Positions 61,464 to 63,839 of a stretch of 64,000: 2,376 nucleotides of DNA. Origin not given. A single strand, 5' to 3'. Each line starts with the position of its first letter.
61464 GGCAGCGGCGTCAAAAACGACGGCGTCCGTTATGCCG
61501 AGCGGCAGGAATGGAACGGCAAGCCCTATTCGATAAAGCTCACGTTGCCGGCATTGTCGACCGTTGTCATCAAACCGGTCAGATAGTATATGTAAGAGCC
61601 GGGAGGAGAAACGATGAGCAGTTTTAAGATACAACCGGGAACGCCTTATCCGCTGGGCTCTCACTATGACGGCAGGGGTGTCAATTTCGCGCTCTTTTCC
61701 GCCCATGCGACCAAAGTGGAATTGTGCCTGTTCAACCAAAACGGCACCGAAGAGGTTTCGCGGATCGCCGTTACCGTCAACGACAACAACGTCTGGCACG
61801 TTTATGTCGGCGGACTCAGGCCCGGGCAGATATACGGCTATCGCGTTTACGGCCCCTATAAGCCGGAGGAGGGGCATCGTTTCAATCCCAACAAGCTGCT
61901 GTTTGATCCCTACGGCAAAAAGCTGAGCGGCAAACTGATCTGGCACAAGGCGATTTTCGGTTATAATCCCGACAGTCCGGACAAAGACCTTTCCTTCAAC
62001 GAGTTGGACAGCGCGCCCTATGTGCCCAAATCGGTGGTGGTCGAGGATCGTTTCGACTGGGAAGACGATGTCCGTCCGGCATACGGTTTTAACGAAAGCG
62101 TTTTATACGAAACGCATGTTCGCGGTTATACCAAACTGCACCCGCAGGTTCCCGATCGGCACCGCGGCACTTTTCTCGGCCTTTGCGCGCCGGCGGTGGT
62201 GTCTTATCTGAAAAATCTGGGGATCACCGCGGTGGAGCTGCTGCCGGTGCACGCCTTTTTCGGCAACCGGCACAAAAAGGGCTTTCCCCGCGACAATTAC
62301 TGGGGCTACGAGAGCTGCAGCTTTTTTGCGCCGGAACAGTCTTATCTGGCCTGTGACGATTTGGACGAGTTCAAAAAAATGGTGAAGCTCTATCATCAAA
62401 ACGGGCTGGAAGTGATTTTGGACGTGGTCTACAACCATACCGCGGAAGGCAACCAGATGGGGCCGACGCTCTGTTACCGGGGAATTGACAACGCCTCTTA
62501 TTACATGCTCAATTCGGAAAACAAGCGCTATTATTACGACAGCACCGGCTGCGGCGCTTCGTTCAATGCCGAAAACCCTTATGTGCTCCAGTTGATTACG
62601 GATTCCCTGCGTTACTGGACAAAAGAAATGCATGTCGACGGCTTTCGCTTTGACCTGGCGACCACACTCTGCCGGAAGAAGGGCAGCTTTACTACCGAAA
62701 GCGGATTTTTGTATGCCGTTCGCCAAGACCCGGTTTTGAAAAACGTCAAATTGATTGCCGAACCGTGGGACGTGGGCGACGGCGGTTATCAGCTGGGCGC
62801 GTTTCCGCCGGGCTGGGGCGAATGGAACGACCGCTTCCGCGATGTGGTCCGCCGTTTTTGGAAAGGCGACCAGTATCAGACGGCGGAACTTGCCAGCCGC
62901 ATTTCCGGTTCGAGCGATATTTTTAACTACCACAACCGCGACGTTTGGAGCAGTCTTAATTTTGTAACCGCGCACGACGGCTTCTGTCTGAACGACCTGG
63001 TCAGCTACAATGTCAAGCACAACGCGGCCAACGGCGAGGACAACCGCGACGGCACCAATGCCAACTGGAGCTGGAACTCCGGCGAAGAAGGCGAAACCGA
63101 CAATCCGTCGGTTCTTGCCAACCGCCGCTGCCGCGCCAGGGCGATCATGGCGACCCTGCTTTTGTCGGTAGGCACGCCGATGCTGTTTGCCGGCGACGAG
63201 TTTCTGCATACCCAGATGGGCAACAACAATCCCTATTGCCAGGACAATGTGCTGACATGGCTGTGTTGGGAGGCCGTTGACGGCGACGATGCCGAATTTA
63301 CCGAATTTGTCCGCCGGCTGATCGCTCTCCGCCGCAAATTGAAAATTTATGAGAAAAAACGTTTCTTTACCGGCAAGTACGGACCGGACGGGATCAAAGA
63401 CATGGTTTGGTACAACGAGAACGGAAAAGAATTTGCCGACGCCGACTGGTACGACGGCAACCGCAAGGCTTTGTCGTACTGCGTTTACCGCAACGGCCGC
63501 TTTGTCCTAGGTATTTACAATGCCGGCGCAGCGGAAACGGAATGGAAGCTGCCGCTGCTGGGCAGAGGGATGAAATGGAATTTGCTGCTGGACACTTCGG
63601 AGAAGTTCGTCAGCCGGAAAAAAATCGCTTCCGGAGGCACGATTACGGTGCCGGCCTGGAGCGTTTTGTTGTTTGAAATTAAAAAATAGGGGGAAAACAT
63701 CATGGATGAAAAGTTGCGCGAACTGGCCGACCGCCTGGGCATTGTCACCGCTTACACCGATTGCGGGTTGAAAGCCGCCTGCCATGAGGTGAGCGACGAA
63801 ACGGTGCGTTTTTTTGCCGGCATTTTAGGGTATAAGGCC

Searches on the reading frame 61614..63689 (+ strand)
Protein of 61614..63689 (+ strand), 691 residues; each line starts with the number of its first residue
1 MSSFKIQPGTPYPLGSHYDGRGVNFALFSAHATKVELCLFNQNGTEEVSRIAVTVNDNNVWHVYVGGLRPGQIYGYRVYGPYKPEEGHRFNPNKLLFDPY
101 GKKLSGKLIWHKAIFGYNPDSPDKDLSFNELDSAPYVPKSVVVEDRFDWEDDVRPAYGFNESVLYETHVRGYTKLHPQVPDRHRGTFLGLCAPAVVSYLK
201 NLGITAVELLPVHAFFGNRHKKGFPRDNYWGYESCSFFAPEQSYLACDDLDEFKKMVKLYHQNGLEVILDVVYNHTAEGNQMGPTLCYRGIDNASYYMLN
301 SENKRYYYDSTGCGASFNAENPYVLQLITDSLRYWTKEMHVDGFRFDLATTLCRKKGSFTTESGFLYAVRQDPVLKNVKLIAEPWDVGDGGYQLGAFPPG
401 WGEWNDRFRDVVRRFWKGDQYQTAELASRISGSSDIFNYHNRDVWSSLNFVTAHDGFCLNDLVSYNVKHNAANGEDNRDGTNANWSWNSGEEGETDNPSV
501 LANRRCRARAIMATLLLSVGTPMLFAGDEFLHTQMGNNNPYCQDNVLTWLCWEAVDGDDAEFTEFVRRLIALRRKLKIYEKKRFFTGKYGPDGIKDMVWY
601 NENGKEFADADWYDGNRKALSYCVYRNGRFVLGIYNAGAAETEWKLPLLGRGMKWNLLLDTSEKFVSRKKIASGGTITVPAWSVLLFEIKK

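Call 52: search_protein_families(library=pfam, proteins=[window:61614-63689:+], max_evalue=0.00001)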
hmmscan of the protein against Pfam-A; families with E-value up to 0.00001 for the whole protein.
window:61614-63689:+ (691 aa): 2 families
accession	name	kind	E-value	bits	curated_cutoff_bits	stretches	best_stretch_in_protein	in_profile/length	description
PF02922.24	CBM_48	-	1.5e-18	67.3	22.4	1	13-101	1-83/83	Carbohydrate-binding module 48 (Isoamylase N-terminal domain)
PF00128.31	Alpha-amylase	-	9.5e-16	58.5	22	1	196-279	25-95/446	Alpha amylase, catalytic domain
